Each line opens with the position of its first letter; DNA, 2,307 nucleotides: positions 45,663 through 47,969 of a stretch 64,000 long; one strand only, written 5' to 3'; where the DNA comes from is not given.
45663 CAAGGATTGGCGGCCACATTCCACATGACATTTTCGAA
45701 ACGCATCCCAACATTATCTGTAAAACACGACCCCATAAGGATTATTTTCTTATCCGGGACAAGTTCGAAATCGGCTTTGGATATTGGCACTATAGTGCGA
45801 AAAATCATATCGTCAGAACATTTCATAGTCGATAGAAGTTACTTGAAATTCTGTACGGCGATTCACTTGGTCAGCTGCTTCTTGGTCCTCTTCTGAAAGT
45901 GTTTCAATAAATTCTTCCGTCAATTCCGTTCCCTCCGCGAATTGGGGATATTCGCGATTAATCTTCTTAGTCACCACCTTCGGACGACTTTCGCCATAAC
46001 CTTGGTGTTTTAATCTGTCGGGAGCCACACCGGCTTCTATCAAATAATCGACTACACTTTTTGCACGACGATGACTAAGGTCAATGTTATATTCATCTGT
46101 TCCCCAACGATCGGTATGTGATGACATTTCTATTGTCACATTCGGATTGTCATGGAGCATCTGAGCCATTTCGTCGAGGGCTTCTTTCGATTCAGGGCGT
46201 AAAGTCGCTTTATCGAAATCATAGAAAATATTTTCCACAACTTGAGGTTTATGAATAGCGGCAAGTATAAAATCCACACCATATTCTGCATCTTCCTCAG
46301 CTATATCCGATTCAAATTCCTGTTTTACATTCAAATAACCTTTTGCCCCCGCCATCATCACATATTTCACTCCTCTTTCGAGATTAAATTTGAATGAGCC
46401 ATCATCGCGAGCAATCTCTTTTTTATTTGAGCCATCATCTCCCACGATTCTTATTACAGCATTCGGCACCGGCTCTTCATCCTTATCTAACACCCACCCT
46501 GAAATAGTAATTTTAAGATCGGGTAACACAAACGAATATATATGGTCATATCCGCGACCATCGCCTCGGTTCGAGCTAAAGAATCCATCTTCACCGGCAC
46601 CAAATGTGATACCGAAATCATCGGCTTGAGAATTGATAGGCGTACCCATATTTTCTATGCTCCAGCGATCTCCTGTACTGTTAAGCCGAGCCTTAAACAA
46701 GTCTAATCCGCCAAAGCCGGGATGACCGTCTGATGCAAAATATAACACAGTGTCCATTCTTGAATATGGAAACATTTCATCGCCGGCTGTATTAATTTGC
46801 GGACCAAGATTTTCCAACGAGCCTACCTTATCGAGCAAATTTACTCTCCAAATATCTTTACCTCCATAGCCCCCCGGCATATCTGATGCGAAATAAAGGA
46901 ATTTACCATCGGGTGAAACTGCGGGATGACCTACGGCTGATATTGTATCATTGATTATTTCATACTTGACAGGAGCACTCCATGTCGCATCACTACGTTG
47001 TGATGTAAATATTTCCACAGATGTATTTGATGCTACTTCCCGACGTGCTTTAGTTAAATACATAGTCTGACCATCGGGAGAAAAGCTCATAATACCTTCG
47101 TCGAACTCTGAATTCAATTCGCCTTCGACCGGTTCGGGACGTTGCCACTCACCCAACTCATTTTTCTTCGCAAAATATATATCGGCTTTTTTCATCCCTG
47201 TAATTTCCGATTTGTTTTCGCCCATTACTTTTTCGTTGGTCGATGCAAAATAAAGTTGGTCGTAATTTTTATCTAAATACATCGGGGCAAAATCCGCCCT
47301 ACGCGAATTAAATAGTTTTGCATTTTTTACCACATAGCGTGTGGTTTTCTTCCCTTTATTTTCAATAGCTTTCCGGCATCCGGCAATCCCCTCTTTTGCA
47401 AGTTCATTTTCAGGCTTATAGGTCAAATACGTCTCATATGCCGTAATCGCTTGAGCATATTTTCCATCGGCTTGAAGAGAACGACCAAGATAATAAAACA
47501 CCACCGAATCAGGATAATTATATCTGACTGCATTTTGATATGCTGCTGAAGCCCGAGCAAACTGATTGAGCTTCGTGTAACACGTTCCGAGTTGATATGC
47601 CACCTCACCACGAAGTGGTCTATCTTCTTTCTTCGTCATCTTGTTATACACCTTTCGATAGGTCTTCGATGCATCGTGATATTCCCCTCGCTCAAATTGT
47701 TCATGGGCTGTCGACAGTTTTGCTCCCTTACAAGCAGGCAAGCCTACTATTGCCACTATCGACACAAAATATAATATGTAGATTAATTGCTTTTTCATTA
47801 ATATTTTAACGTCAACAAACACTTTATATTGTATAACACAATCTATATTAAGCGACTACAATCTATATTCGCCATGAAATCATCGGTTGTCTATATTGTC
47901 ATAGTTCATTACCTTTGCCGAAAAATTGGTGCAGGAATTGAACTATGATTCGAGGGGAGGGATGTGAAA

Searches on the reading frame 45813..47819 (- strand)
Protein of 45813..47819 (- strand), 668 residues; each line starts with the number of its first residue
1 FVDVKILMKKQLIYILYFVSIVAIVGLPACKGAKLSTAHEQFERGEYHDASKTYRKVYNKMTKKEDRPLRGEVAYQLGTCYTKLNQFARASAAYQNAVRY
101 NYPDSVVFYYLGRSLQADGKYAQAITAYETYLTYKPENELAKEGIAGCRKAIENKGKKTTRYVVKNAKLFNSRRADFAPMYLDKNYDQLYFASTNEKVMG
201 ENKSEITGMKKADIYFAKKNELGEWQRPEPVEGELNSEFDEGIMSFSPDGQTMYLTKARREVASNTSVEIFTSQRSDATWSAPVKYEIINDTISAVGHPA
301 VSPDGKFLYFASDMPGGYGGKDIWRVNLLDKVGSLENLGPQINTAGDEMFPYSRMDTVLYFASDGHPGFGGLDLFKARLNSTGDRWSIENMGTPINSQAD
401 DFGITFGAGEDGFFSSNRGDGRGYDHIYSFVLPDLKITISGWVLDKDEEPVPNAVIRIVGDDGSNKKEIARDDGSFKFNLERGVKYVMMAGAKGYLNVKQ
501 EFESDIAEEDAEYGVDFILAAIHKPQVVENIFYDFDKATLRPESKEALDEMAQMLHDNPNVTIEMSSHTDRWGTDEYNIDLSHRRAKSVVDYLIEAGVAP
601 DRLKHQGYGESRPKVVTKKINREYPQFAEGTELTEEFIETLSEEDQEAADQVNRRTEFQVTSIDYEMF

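Call 66: search_protein_families(library=pfam, proteins=[window:45813-47819:-], max_evalue=0.00001)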
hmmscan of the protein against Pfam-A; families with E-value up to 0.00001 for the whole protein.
window:45813-47819:- (668 aa): 10 families
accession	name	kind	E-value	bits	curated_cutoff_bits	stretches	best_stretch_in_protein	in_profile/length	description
PF00691.25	OmpA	-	4.7e-21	75.4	27.2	1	532-621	1-92/98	OmpA family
PF07676.18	PD40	-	5.6e-11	42.5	20.9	0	298-325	13-38/38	WD40-like Beta Propeller Repeat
PF07719.23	TPR_2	-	1.8e-09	37.4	27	0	107-138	3-34/34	Tetratricopeptide repeat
PF00515.34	TPR_1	-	1.9e-08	34.2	27.8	0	75-100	5-30/34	Tetratricopeptide repeat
PF13424.12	TPR_12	-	1.2e-07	32.2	30.1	0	42-98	14-72/77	Tetratricopeptide repeat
PF13174.12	TPR_6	-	6.2e-07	30.1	26.3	0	108-133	3-28/33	Tetratricopeptide repeat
PF13620.12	CarboxypepD_reg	-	1.2e-06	29.2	32.3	1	438-501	1-65/82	Carboxypeptidase regulatory-like domain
PF13432.12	TPR_16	-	2.9e-06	28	32.7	0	81-133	7-59/65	Tetratricopeptide repeat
PF14559.12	TPR_19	-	3.5e-06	27.7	25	0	42-103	2-57/68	Tetratricopeptide repeat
PF12895.13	ANAPC3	-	4.7e-06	27.2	27.2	1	44-130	2-81/82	Anaphase-promoting complex, cyclosome, subunit 3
